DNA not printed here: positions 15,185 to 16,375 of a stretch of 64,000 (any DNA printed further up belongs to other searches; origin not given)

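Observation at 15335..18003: Stand-alone E2-type acyltransferase with DERIADG instead of DHRxxDG, paired with an acyl-adenylate ligase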

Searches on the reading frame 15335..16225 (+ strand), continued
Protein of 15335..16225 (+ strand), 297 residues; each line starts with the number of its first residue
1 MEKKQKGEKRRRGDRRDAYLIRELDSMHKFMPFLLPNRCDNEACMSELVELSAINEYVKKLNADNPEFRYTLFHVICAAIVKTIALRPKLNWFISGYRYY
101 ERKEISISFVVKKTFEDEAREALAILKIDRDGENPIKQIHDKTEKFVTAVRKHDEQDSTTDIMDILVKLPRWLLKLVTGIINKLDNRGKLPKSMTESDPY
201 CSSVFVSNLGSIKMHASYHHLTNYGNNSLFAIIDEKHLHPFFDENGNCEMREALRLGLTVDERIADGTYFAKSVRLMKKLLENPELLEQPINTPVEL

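Call 57: find_homologous_proteins(query=P0178, max_evalue=1e-20)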
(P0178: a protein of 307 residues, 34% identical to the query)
Query P0178 (307 aa): 1004 proteins with E <= 1e-20 among 1695 candidates; the best 120 are listed.
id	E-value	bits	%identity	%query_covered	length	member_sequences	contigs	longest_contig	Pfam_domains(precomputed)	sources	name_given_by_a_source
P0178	7.3e-205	697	100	100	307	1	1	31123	PF00198.29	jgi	-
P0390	1.7e-174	597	85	98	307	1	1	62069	PF00198.29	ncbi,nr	ncbi:MAG: 2-oxo acid dehydrogenase subunit E2 [Eubacteriales bacterium]|nr:2-oxo acid dehydrogenase 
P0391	6.3e-174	595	85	98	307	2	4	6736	PF00198.29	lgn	-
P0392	5.6e-170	582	84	98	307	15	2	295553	PF00198.29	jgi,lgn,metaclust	metaclust:\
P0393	5.1e-168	576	82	98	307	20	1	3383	PF00198.29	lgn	-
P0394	1.0e-145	503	74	94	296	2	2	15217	PF00198.29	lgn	-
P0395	1.3e-143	496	74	95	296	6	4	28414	PF00198.29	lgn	-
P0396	2.1e-142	492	70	95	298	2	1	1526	PF00198.29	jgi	jgi:hypothetical protein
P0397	3.6e-138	478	71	93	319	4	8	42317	PF00198.29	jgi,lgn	jgi:hypothetical protein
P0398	1.8e-136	472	69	95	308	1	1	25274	PF00198.29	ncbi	-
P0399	3.9e-136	471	70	95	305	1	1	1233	PF00198.29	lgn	-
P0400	2.0e-135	469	68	94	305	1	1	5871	PF00198.29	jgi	jgi:hypothetical protein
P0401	2.4e-135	469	68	97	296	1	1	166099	PF00198.29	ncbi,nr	ncbi:MAG: 2-oxo acid dehydrogenase subunit E2 [Eubacteriales bacterium]|nr:2-oxo acid dehydrogenase 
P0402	7.5e-135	467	68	91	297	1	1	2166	PF00198.29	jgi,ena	-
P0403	2.5e-134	465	68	94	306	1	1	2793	PF00198.29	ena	-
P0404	3.9e-133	461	68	96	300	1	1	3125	PF00198.29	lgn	-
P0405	5.5e-133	461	67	96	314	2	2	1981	PF00198.29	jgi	jgi:hypothetical protein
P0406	6.4e-133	461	65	93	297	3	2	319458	PF00198.29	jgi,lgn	jgi:pyruvate/2-oxoglutarate dehydrogenase complex dihydrolipoamide acyltransferase (E2) component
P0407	7.8e-133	460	66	96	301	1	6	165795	PF00198.29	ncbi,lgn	-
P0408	8.0e-133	460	67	95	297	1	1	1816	PF00198.29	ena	-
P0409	1.3e-132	460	65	93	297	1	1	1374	PF00198.29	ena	-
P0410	2.5e-132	459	69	94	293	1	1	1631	PF00198.29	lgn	-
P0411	3.4e-132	458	67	93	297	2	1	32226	PF00198.29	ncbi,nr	ncbi:MAG: 2-oxo acid dehydrogenase subunit E2 [Bacillota bacterium]|nr:2-oxo acid dehydrogenase subu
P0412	3.9e-131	455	68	96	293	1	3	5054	PF00198.29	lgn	-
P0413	5.7e-131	454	68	96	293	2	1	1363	PF00198.29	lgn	-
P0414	1.1e-130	453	63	96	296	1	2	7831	PF00198.29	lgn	-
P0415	1.0e-129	450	68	94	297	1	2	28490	PF00198.29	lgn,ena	-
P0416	1.7e-129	449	64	94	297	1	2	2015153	PF00198.29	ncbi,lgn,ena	-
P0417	2.4e-129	449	63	96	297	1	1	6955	PF00198.29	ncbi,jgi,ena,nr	ncbi:MAG TPA: hypothetical protein DD640_03015 [Clostridiales bacterium]|nr:hypothetical protein [Cl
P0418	3.4e-129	449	63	96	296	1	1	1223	PF00198.29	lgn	-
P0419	8.6e-129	447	66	96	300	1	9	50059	PF00198.29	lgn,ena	-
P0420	1.2e-128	447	65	95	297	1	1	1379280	PF00198.29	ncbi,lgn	-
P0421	1.5e-128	446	64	94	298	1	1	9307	PF00198.29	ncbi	-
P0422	2.7e-128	446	66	93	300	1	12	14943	PF00198.29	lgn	-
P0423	1.0e-127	444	63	94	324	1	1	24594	PF00198.29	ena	-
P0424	2.9e-127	442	62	96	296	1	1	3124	PF00198.29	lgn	-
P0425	4.0e-127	442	65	96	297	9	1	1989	PF00198.29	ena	-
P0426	8.2e-127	441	64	94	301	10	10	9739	PF00198.29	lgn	-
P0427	2.6e-126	439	63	96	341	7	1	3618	PF00198.29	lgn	-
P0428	3.0e-126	439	63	96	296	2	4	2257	PF00198.29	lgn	-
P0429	3.5e-126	439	64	93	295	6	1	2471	PF00198.29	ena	-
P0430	6.1e-126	438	61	94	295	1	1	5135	PF00198.29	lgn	-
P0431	1.5e-125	437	62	96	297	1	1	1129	PF00198.29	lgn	-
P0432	1.5e-125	437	61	96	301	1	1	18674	PF00198.29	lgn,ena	-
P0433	2.5e-125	436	62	93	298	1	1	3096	PF00198.29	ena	-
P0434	1.1e-124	434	62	95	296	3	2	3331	PF00198.29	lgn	-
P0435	1.7e-124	433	61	94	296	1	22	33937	PF00198.29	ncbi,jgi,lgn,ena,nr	ncbi:MAG: 2-oxo acid dehydrogenase subunit E2 [Eubacteriales bacterium]|nr:2-oxo acid dehydrogenase 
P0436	1.9e-124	433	62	99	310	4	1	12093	PF00198.29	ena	-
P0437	2.2e-124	433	63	94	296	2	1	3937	PF00198.29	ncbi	-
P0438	2.4e-124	433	61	94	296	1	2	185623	PF00198.29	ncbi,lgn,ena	-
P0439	2.7e-124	432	62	96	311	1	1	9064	PF00198.29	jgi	jgi:hypothetical protein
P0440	3.2e-124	432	62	94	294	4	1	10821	PF00198.29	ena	-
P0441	4.5e-124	432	61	94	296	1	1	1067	PF00198.29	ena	-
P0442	1.1e-123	430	61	94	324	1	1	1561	PF00198.29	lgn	-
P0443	1.2e-123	430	61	94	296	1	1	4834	PF00198.29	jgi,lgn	-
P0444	1.4e-123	430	62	96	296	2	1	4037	PF00198.29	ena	-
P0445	1.9e-123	430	63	93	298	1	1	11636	PF00198.29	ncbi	-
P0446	1.9e-123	430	61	94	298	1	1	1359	PF00198.29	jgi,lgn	-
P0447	2.1e-123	429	65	95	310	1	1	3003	PF00198.29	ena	-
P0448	2.3e-123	429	61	94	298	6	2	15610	PF00198.29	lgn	-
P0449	3.0e-123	429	61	97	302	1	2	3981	PF00198.29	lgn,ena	-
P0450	3.1e-123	429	63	94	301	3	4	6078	PF00198.29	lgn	-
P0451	3.4e-123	429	63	94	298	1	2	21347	PF00198.29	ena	-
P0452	4.1e-123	429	64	94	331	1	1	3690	PF00198.29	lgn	-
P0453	5.0e-122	425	60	96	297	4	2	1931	PF00198.29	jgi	jgi:hypothetical protein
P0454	5.2e-122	425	61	94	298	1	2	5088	PF00198.29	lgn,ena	-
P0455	5.3e-122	425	63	94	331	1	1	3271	PF00198.29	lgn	-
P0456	3.8e-121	422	59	97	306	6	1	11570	PF00198.29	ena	-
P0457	1.0e-120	421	62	95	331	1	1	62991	PF00198.29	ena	-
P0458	1.9e-120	420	62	95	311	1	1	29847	PF00198.29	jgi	jgi:chloramphenicol O-acetyltransferase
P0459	2.8e-120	419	60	96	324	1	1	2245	PF00198.29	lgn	-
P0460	4.6e-120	419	62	95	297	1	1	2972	PF00198.29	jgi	jgi:pyruvate/2-oxoglutarate dehydrogenase complex dihydrolipoamide acyltransferase (E2) component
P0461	1.2e-119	417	62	94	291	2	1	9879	PF00198.29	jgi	-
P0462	1.6e-119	417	61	94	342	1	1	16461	PF00198.29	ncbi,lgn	-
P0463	4.5e-117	409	59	95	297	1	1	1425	PF00198.29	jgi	jgi:pyruvate/2-oxoglutarate dehydrogenase complex dihydrolipoamide acyltransferase (E2) component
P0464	7.7e-117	408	61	94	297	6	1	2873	PF00198.29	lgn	-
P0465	3.2e-116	406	61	93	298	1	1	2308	PF00198.29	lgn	-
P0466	3.3e-116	406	58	94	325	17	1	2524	PF00198.29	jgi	jgi:pyruvate/2-oxoglutarate dehydrogenase complex dihydrolipoamide acyltransferase (E2) component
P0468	1.3e-113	397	62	89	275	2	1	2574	PF00198.29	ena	-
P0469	7.9e-113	395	60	87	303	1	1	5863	PF00198.29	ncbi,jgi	jgi:hypothetical protein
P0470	2.7e-111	390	62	88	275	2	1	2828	PF00198.29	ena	-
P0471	1.7e-110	387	57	92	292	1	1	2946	PF00198.29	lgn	-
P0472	1.9e-110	387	58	92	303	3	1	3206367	PF00198.29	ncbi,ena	-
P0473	2.1e-110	387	63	85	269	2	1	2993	PF00198.29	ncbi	-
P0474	6.0e-109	382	57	93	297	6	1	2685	PF00198.29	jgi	jgi:hypothetical protein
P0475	6.9e-91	323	51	94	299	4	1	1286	PF00198.29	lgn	-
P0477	9.1e-91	322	52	92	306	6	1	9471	PF00198.29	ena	-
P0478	1.9e-86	308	49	92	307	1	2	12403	PF00198.29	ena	-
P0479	4.8e-83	297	49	90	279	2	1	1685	PF00198.29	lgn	-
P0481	7.5e-66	241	40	93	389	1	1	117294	PF00198.29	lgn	-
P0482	9.5e-66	240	45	93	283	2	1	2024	PF00198.29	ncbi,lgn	-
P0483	1.2e-65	240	42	92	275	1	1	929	PF00198.29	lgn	-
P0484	5.9e-65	238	42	92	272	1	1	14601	PF00198.29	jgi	jgi:Pyruvate/2-oxoglutarate dehydrogenase complex, dihydrolipoamide acyltransferase (E2) component, 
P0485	7.3e-65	237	39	91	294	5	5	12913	PF00198.29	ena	-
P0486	1.0e-64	237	41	92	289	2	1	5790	PF00198.29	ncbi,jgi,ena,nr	ncbi:MAG: 2-oxo acid dehydrogenase subunit E2 [Coriobacteriia bacterium]|nr:2-oxo acid dehydrogenase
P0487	1.5e-64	236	42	94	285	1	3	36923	PF00198.29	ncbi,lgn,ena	-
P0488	4.9e-64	235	42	92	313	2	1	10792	PF00198.29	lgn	-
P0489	6.3e-64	234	40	97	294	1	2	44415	PF00198.29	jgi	-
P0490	1.2e-63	233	41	92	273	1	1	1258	PF00198.29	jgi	-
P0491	1.5e-63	233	44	92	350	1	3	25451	PF00198.29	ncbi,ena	-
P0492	1.6e-63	233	39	93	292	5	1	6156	PF00198.29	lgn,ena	-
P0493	1.7e-63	233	39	95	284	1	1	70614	PF00198.29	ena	-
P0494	2.5e-63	232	40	92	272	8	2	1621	PF00198.29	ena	-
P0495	1.1e-62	230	43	91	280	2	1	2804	PF00198.29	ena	-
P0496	1.1e-62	230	42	92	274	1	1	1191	PF00198.29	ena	-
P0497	1.5e-62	230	40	93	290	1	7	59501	PF00198.29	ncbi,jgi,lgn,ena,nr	ncbi:MAG TPA: 2-oxo acid dehydrogenase subunit E2 [Clostridia bacterium]|jgi:hypothetical protein|nr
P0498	1.6e-62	230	37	93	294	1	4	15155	PF00198.29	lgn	-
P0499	1.6e-62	230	40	92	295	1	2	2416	PF00198.29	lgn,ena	-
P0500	2.0e-62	229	39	93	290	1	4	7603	PF00198.29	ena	-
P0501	2.0e-62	229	39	93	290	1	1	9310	PF00198.29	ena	-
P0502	2.0e-62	229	39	93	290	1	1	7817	PF00198.29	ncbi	-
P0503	2.0e-62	229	41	92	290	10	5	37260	PF00198.29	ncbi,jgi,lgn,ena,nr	ncbi:MAG: 2-oxo acid dehydrogenase subunit E2 [Clostridiaceae bacterium]|jgi:hypothetical protein|nr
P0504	2.5e-62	229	38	93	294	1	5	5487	PF00198.29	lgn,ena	-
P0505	2.7e-62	229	39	93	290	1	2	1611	PF00198.29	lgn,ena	-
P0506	2.8e-62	229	39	93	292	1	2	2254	PF00198.29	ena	-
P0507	3.8e-62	228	39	93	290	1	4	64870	PF00198.29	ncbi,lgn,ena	-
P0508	3.9e-62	228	39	93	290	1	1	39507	PF00198.29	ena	-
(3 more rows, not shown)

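Call 58: find_encoding_contigs(protein=P0472, flank=7000, max_places=2)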
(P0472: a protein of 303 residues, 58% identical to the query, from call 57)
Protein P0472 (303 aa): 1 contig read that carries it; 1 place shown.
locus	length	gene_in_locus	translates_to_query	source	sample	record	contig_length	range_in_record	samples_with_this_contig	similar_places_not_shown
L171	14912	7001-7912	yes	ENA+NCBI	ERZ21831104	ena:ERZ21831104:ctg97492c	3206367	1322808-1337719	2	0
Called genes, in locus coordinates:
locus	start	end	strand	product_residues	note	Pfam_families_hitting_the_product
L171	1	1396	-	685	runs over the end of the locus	PF07497:Rho_RNA_bind, PF00006:ATP-synt_ab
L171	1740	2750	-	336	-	PF00022:Actin (faint), PF06723:MreB_Mbl, PF00012:HSP70, PF14450:FtsA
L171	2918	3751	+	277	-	PF05857:TraX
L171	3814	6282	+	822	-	PF00133:tRNA-synt_1, PF09334:tRNA-synt_1g, PF13603:tRNA-synt_1_2, PF00133:tRNA-synt_1, PF08264:Anticodon_1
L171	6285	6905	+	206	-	PF17248:DUF5317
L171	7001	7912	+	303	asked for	PF00198:2-oxoacid_dh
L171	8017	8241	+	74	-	PF08984:DUF1858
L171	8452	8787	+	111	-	-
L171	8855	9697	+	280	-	PF13632:Glyco_trans_2_3, PF13641:Glyco_tranf_2_3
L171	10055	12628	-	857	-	PF13166:AAA_13, PF02463:SMC_N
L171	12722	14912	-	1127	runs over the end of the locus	PF18731:HEPN_Swt1, PF04465:DUF499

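Call 59: find_encoding_contigs(protein=P0416, flank=7000, max_places=2)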
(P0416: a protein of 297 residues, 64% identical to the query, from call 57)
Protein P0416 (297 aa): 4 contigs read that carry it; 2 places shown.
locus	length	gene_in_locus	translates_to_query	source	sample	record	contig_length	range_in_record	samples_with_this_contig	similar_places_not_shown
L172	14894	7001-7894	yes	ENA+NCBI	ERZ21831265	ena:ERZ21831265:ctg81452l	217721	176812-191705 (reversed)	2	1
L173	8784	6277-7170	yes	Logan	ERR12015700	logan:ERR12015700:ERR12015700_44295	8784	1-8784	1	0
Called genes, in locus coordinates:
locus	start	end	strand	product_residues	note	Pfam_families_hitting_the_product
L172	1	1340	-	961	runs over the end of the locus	PF07497:Rho_RNA_bind, PF00006:ATP-synt_ab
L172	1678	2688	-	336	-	PF06723:MreB_Mbl, PF00012:HSP70, PF14450:FtsA (weak)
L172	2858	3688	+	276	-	PF05857:TraX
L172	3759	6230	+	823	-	PF00133:tRNA-synt_1, PF09334:tRNA-synt_1g, PF13603:tRNA-synt_1_2, PF00133:tRNA-synt_1, PF08264:Anticodon_1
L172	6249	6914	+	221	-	PF17248:DUF5317 (weak)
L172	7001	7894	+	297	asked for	PF00198:2-oxoacid_dh (weak)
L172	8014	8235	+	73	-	PF08984:DUF1858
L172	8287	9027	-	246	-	PF05175:MTS, PF06325:PrmA, PF13847:Methyltransf_31, PF08241:Methyltransf_11 (weak), PF08242:Methyltransf_12 (weak), PF13649:Methyltransf_25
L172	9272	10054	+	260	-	PF14808:TMEM164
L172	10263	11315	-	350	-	PF01757:Acyl_transf_3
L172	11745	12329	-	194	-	-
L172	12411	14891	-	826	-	PF01935:DUF87 (faint)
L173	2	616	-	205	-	?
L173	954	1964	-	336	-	PF06723:MreB_Mbl, PF00012:HSP70, PF14450:FtsA (weak)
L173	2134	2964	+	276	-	PF05857:TraX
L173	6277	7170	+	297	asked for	PF00198:2-oxoacid_dh (weak)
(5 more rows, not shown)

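Call 60: find_encoding_contigs(protein=P0392, flank=7000, max_places=2)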
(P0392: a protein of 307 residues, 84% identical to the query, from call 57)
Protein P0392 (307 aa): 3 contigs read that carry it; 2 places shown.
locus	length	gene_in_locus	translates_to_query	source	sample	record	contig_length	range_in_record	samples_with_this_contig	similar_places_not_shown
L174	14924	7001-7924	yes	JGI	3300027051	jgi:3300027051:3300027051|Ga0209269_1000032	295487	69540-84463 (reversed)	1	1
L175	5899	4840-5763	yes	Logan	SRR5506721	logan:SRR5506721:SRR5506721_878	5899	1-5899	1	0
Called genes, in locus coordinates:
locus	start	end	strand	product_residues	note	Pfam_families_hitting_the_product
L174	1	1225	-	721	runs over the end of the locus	PF07497:Rho_RNA_bind, PF00006:ATP-synt_ab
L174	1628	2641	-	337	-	PF00022:Actin (faint), PF06723:MreB_Mbl, PF00012:HSP70, PF14450:FtsA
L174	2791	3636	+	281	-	PF05857:TraX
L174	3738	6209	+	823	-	PF00133:tRNA-synt_1, PF09334:tRNA-synt_1g, PF13603:tRNA-synt_1_2, PF00133:tRNA-synt_1, PF08264:Anticodon_1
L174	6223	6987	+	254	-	PF17248:DUF5317 (faint)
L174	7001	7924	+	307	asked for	PF00198:2-oxoacid_dh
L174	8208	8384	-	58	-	-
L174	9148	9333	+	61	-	PF07927:HicA_toxin (weak)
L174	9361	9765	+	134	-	PF15919:HicB_lk_antitox (weak)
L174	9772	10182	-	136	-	PF12953:DUF3842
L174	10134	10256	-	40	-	-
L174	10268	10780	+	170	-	PF04892:VanZ-LLP1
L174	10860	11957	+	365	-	PF01139:RtcB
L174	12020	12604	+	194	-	PF01810:LysE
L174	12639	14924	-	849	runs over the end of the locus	PF01935:DUF87 (weak)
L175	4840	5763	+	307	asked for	PF00198:2-oxoacid_dh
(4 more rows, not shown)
